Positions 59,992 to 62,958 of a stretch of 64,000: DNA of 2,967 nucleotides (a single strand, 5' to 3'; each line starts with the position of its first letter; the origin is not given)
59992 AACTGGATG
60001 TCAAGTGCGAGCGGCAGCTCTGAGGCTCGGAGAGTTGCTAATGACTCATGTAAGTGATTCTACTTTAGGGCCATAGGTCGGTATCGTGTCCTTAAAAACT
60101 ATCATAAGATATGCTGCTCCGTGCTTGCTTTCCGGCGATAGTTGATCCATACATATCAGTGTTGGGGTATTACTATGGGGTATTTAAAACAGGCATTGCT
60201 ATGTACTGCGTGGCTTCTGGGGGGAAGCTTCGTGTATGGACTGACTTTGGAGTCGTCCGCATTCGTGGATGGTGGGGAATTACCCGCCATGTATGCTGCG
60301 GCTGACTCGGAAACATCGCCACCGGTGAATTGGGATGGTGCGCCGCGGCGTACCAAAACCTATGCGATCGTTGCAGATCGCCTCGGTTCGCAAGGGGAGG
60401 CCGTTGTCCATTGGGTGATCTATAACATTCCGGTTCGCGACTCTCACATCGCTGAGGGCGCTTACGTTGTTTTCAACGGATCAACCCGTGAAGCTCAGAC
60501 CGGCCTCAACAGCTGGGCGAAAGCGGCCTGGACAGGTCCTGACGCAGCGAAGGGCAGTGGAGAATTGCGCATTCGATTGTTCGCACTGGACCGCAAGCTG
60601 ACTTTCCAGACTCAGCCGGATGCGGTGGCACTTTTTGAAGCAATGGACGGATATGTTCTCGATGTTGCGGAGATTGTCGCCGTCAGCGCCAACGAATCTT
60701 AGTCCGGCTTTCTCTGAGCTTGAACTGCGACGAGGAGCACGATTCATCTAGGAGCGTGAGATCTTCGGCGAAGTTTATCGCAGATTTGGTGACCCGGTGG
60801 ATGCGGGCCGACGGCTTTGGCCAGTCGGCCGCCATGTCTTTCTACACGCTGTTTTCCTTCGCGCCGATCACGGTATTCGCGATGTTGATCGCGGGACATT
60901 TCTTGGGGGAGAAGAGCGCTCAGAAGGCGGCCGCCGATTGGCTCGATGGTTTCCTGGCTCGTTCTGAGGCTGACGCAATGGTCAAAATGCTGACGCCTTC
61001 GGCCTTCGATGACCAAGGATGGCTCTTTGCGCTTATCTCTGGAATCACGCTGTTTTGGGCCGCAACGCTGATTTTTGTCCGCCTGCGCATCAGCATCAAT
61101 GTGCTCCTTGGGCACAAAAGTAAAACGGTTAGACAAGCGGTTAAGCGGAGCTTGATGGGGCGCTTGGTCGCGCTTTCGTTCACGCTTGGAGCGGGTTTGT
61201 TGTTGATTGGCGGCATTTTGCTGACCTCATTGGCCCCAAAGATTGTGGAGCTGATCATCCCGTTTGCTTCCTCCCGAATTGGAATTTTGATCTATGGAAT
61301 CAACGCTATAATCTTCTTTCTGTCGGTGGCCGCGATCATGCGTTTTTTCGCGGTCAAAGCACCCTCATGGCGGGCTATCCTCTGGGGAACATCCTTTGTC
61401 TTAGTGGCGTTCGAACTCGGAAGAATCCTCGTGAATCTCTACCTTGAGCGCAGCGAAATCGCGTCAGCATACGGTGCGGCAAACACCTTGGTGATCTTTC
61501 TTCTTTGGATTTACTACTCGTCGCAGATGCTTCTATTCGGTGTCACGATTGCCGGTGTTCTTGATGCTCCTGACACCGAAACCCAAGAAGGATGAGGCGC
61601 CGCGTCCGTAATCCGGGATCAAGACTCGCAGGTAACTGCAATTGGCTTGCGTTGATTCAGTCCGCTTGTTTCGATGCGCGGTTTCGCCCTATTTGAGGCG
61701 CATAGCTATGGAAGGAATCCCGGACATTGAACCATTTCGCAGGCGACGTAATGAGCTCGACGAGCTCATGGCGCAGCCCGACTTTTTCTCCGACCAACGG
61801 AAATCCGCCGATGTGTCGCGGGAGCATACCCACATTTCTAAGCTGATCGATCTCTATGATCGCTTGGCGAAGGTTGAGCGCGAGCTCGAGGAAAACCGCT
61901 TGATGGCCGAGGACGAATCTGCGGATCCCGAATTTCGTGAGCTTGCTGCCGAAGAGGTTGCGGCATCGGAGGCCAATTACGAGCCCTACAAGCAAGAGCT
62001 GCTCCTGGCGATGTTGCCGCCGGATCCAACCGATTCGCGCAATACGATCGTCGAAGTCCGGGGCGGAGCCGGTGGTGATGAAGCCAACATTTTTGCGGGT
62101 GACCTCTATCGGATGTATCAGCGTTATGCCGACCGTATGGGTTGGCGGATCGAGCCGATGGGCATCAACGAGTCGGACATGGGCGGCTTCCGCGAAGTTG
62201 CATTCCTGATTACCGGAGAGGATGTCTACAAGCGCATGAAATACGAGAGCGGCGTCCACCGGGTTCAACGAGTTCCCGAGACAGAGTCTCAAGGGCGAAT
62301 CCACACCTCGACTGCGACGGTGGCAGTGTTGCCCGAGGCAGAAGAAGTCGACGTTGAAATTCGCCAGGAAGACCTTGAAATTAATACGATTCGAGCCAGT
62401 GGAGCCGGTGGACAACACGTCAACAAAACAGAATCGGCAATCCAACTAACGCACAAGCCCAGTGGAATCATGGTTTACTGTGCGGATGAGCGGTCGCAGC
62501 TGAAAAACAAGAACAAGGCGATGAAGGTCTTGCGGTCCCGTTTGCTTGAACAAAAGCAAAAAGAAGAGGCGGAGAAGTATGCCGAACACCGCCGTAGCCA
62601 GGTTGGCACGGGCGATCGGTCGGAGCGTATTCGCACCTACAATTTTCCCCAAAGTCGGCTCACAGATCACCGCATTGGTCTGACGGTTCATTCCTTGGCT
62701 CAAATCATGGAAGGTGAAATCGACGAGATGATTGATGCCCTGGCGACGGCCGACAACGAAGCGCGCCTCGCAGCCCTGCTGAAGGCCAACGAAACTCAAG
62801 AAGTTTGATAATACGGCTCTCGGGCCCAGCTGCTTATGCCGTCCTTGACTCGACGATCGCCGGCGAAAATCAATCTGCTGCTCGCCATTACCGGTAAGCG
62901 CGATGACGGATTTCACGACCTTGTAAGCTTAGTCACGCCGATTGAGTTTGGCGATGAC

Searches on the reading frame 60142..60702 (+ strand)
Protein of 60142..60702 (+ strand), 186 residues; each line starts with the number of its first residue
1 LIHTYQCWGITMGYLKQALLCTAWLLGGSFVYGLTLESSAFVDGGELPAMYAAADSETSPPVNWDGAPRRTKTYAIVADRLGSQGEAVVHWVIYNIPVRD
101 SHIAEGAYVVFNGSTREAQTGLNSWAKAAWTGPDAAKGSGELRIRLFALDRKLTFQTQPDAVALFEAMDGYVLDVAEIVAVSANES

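Call 11: search_protein_families(library=pfam, proteins=[window:60142-60702:+], max_evalue=0.001)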
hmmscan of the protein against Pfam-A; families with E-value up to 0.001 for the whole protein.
window:60142-60702:+ (186 aa): 1 family
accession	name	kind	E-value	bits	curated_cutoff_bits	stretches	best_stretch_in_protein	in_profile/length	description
PF01161.25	PBP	-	1.2e-17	65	24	1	47-180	2-133/135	Phosphatidylethanolamine-binding protein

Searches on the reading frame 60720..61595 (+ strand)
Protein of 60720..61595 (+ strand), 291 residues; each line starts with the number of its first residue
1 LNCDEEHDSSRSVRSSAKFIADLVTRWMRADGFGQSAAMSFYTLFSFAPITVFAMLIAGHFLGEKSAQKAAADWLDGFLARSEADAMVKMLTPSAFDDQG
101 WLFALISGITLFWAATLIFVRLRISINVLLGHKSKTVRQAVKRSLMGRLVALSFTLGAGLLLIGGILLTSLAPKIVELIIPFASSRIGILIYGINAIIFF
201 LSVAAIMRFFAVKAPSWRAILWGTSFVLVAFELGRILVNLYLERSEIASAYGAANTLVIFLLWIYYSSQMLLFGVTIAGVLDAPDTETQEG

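Call 11: search_protein_families(library=pfam, proteins=[window:60720-61595:+], max_evalue=0.001)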
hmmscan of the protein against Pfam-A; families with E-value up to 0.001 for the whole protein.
window:60720-61595:+ (291 aa): 1 family
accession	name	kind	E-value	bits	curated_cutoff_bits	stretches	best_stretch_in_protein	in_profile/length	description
PF03631.20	Virul_fac_BrkB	-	6.5e-32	111.6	33.7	1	29-281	2-255/259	Virulence factor BrkB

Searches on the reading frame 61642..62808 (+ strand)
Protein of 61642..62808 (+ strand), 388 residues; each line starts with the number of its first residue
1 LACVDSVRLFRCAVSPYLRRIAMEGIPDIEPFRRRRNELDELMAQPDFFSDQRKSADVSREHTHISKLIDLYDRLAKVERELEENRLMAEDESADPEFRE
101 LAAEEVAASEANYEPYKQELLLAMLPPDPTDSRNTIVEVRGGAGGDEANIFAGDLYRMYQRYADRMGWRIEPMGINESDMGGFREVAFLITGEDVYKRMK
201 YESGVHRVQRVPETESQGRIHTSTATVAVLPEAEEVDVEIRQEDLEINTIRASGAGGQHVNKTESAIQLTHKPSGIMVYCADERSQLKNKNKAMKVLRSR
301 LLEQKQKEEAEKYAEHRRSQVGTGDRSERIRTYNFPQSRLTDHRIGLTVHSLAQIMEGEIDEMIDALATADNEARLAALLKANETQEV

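Call 11: search_protein_families(library=pfam, proteins=[window:61642-62808:+], max_evalue=0.001)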
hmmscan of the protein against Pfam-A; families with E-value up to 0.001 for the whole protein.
window:61642-62808:+ (388 aa): 2 families
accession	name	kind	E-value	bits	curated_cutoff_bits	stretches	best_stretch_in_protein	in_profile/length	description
PF03462.23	PCRF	-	2.2e-68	230.4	24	1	34-227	3-194/194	PCRF domain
PF00472.26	RF-1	-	8.1e-43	145.5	35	1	234-344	1-116/116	RF-1 domain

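Call 87: list_cluster_members(proteins=[window:61642-62808:+, P0004, P0008, P0009])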
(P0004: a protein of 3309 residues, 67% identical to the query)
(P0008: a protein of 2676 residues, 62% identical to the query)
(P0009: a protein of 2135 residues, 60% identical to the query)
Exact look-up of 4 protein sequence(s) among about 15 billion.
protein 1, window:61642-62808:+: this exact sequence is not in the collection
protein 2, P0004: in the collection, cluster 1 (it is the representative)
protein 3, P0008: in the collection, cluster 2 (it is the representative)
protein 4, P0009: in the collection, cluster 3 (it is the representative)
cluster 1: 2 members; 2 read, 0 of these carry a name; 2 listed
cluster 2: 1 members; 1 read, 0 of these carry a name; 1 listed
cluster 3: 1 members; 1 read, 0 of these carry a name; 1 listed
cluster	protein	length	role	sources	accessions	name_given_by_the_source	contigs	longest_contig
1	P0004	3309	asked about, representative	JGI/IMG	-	-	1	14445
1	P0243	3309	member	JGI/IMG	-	-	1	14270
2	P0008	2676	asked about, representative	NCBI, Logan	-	-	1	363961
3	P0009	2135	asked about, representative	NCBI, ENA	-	-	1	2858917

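Call 88: find_homologous_proteins(query=window:61642-62808:+, max_evalue=1e-50)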
Query window:61642-62808:+ (388 aa): 8000 proteins with E <= 1e-50 among 8000 candidates; the best 120 are listed.
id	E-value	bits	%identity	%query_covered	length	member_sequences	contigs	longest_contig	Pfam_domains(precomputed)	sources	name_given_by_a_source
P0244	5.5e-235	797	100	94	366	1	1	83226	PF03462.24,PF00472.27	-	-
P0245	1.8e-204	697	87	94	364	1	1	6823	PF03462.24,PF00472.27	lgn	-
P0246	2.6e-204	696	85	94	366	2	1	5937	PF03462.24,PF00472.27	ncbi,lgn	ncbi:MAG: peptide chain release factor 1 [Puniceicoccales bacterium]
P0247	4.7e-202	689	83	98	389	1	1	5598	PF03462.24,PF00472.27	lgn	-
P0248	4.9e-202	689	85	94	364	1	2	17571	PF03462.24,PF00472.27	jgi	-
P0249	1.7e-199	680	84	93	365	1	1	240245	PF03462.24,PF00472.27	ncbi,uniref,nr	ncbi:peptide chain release factor 1 [Cerasicoccus frondis]|uniref:peptide chain release factor 1 n=1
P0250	3.2e-193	660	82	93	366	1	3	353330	PF03462.24,PF00472.27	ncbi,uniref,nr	ncbi:peptide chain release factor 1 [Cerasicoccus arenae]|uniref:Peptide chain release factor 1 n=1 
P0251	2.6e-191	653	81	92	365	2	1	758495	PF03462.24,PF00472.27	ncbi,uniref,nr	ncbi:peptide chain release factor 1 [Cerasicoccus fimbriatus]|uniref:peptide chain release factor 1 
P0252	2.0e-169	581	73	93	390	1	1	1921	PF03462.24,PF00472.27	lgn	-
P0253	5.5e-169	580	73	93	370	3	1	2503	PF03462.24,PF00472.27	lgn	-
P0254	7.0e-165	566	69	94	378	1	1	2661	PF03462.24,PF00472.27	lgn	-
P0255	1.2e-162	559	69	92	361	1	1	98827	PF03462.24,PF00472.27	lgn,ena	-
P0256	1.2e-162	559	69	93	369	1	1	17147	PF03462.24,PF00472.27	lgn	-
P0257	1.3e-161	556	69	93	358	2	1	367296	PF03462.24,PF00472.27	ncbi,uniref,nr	ncbi:peptide chain release factor 1 [Ruficoccus amylovorans]|uniref:Peptide chain release factor 1 n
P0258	1.4e-161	555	70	93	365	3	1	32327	PF03462.24,PF00472.27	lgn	-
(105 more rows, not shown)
